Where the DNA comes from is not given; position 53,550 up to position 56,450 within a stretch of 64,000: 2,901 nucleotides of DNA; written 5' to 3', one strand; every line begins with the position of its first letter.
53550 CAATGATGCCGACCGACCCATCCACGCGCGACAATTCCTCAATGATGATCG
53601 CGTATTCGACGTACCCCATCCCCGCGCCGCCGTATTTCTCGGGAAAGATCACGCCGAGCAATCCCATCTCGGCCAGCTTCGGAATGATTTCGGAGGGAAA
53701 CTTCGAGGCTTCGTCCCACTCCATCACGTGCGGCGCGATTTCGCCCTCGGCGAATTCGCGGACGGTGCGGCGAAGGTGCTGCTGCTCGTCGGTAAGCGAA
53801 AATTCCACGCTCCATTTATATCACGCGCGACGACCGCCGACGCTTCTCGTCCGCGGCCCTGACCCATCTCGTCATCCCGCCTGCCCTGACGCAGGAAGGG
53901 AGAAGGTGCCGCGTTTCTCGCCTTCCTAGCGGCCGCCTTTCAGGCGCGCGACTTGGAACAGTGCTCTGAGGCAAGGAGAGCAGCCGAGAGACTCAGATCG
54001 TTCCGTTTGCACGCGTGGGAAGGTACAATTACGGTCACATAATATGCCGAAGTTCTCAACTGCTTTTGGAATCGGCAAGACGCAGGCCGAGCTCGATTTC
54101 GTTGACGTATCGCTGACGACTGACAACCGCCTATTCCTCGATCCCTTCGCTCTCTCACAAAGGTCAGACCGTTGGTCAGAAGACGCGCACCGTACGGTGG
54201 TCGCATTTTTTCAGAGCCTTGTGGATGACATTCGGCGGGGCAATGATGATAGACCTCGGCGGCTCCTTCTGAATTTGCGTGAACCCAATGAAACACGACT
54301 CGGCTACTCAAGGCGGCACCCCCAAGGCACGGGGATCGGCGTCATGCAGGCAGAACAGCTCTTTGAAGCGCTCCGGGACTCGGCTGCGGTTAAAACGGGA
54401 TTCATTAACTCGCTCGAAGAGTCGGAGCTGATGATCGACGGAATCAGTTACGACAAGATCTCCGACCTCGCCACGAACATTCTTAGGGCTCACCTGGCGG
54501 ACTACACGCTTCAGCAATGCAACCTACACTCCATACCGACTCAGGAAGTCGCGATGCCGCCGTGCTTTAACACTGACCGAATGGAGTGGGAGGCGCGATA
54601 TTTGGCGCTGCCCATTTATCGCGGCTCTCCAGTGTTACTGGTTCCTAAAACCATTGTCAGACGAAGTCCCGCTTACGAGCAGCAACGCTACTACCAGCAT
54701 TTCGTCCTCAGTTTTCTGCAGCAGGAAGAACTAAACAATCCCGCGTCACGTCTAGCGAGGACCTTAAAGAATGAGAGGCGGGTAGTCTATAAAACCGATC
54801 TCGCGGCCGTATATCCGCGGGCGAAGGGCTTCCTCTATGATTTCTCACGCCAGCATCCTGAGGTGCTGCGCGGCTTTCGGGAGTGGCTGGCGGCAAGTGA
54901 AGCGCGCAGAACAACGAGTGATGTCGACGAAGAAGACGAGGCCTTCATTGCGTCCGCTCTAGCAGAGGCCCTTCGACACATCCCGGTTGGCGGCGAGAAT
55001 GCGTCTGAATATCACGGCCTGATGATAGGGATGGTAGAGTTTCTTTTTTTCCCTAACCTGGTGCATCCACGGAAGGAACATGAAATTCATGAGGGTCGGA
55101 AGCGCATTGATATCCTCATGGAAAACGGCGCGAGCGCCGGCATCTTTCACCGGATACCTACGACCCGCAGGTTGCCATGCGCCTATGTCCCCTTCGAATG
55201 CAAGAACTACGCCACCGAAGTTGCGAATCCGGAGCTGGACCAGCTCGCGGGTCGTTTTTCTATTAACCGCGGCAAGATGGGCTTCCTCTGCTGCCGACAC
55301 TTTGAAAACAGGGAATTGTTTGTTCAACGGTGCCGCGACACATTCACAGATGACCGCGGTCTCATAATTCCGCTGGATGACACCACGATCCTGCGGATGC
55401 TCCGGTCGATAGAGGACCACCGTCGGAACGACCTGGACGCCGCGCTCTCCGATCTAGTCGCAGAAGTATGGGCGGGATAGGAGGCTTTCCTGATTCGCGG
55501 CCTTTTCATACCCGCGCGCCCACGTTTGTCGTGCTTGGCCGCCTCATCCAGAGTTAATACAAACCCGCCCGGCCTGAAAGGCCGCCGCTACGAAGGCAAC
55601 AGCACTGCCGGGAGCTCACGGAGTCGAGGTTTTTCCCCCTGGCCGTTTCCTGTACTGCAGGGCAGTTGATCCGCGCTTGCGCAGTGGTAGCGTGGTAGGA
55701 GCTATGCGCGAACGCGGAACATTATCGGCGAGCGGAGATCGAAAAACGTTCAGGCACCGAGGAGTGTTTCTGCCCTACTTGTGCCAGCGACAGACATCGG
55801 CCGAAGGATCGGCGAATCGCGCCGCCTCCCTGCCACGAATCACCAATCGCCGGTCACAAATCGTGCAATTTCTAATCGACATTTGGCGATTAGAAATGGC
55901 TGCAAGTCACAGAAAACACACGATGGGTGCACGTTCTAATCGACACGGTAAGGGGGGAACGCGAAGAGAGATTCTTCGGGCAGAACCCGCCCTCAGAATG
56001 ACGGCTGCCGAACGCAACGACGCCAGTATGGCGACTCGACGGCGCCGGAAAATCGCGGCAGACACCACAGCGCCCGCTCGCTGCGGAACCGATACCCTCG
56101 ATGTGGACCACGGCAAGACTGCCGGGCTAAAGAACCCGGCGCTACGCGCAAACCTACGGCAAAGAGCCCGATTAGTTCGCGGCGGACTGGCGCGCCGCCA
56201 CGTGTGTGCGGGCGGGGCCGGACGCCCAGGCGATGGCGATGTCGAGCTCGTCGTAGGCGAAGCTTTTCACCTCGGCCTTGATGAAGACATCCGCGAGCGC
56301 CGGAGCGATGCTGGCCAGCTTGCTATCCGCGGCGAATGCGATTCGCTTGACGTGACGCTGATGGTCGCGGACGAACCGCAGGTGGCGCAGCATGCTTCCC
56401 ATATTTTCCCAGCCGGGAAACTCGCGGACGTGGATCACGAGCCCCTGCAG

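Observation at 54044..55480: Lower-GC single gene: novel ~330-aa N-terminal region fused to a PD-(D/E)xK (Mrr-cat-like) nuclease core, bracketed by REP clusters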

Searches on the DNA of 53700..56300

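Call 70: search_rna_families(source=window, start=53700, end=56300, threshold=evalue, max_evalue=1)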
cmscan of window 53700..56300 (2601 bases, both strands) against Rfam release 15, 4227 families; matches with E-value up to 1: 1.
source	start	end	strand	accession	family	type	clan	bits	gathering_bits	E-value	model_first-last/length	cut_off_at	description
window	53726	53811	-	RF02507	Atu_Ti3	Gene; sRNA;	-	19.3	50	0.81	1-89/89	no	Rhizobiales sRNA Atu_Ti3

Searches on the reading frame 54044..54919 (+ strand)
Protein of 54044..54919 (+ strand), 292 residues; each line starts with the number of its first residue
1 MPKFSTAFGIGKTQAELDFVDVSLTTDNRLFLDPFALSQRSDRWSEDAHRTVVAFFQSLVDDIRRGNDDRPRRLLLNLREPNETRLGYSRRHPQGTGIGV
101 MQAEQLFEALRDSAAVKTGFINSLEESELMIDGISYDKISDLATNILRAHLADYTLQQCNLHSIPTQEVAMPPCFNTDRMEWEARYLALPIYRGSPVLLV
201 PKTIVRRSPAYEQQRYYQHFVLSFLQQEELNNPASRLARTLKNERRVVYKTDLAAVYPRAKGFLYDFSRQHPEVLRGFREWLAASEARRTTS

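Call 47: search_solved_structures(query=A2, max_evalue=10, show_alignments=1)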
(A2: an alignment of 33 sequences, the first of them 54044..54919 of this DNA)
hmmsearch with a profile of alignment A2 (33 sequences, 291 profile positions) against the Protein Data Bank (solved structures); distinct sequences matched with E-value up to 10: 2.
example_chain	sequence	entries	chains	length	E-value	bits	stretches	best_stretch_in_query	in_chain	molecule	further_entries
2zsh_B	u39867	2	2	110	0.15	14.4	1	79-149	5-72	DELLA protein GAI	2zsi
29sb_A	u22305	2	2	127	1.6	11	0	50-82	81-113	KABLE2.5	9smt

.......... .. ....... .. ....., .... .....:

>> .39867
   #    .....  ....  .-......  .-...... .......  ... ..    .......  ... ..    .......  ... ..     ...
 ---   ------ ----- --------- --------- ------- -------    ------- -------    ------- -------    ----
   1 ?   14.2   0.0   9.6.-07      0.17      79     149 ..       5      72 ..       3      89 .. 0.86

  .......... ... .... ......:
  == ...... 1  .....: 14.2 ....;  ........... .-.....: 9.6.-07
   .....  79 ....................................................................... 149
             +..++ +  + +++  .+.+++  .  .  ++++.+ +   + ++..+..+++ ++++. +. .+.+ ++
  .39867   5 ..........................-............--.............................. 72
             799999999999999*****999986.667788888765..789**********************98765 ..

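Call 51: predict_structure(alignment_id=A2)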
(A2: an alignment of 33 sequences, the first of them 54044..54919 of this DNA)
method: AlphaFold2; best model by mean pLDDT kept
length: 292 residues; sequences in the alignment: 33
mean_pLDDT: 92.3   pTM: 0.87
mean pLDDT of the five models: 92.3, 92.2, 92.1, 91.9, 91.5
residues with pLDDT >= 90: 251; 70-90: 29; 50-70: 8; < 50: 4
segments of 3 or more residues with pLDDT < 50: 93-96
pLDDT, mean of each block of 10 residues (from residue 1): 94 95 91 94 95 96 94 88 81 55 92 93 93 93 95 98 97 94 96 96 92 97 97 93 94 97 97 97 89 63
secondary structure, 60 per line:
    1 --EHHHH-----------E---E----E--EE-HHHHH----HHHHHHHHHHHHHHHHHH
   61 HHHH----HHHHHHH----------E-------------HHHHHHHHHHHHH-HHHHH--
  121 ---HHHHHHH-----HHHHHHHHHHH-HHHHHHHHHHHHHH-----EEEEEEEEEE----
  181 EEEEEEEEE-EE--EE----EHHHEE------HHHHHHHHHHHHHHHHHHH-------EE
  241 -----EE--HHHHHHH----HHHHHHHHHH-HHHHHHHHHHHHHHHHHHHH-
elements in order: H4-7 H34-38 H43-64 H69-75 H100-112 H114-118 H124-130 H136-146 H148-161 E167-176 E181-189 H213-231 H250-256 H261-270 H272-291

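Call 56: fold_search(model_id=the predicted structure, library=pdb)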
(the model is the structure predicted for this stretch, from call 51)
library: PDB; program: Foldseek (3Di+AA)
matches with E <= 10: 26; with E <= 0.001: 0
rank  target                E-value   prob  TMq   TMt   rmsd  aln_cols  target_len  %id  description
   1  5cw3_A                2.5e+00  0.04  0.10  0.11  20.2       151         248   10  Structure of CfBRCC36-CfKIAA0157 complex (Zn Edge) (released 2015-09-16)
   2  5cw5_A                2.9e+00  0.02  0.10  0.12  19.6       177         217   11  Structure of CfBRCC36-CfKIAA0157 complex (QSQ mutant) (released 2015-09-16)
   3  5cw4_C                3.6e+00  0.02  0.10  0.12  18.4       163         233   10  Structure of CfBRCC36-CfKIAA0157 complex (Selenium Edge) (released 2015-09-16)
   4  5cw4_A                3.6e+00  0.02  0.10  0.11  18.9       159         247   11  Structure of CfBRCC36-CfKIAA0157 complex (Selenium Edge) (released 2015-09-16)
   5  5cw5_C                3.6e+00  0.02  0.10  0.13  19.5       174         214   11  Structure of CfBRCC36-CfKIAA0157 complex (QSQ mutant) (released 2015-09-16)
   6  7u8o_a                4.2e+00  0.01  0.12  0.06  30.4       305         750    9  Structure of porcine V-ATPase with mEAK7 and SidK, Rotary state 2 (released 2022-07-06)
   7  5cw3_C                4.5e+00  0.02  0.10  0.12  20.2       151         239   11  Structure of CfBRCC36-CfKIAA0157 complex (Zn Edge) (released 2015-09-16)
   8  6ey4                  4.5e+00  0.01  0.12  0.08  24.8       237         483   10  Periplasmic domain (residues 36-513) of GldM (released 2018-02-07)
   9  9qf4_Au               4.7e+00  0.02  0.10  0.16  19.7       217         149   11  Structure of P. furiosus 70S ribosome grown at 95 degC (released 2025-11-05)
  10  9w56_A                5.3e+00  0.01  0.08  0.07  18.6       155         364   12  Structure of L-glutamate oxidase E617Q mutant in complex with L-glutamate (released 2026-01-07)
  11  9lkg_B                5.6e+00  0.01  0.09  0.05  21.6       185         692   11  Ornithine decarboxylase from Lacticaseibacillus rhamnosus (released 2025-12-24)
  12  2f2c_B                5.9e+00  0.02  0.10  0.11  24.6       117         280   10  X-ray structure of human CDK6-Vcyclinwith the inhibitor aminopurvalanol (released 2006-06-13)
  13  3bwo_A                5.9e+00  0.02  0.14  0.12  20.6       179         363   10  L-tryptophan aminotransferase (released 2009-03-03)
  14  3bwn_F                5.9e+00  0.01  0.12  0.10  21.6       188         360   12  L-tryptophan aminotransferase (released 2008-04-29)
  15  9lma_B                5.9e+00  0.01  0.08  0.05  22.4       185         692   10  Crystal structure of Ornithine decarboxylase H346A mutant without PLP (released 2025-12-24)
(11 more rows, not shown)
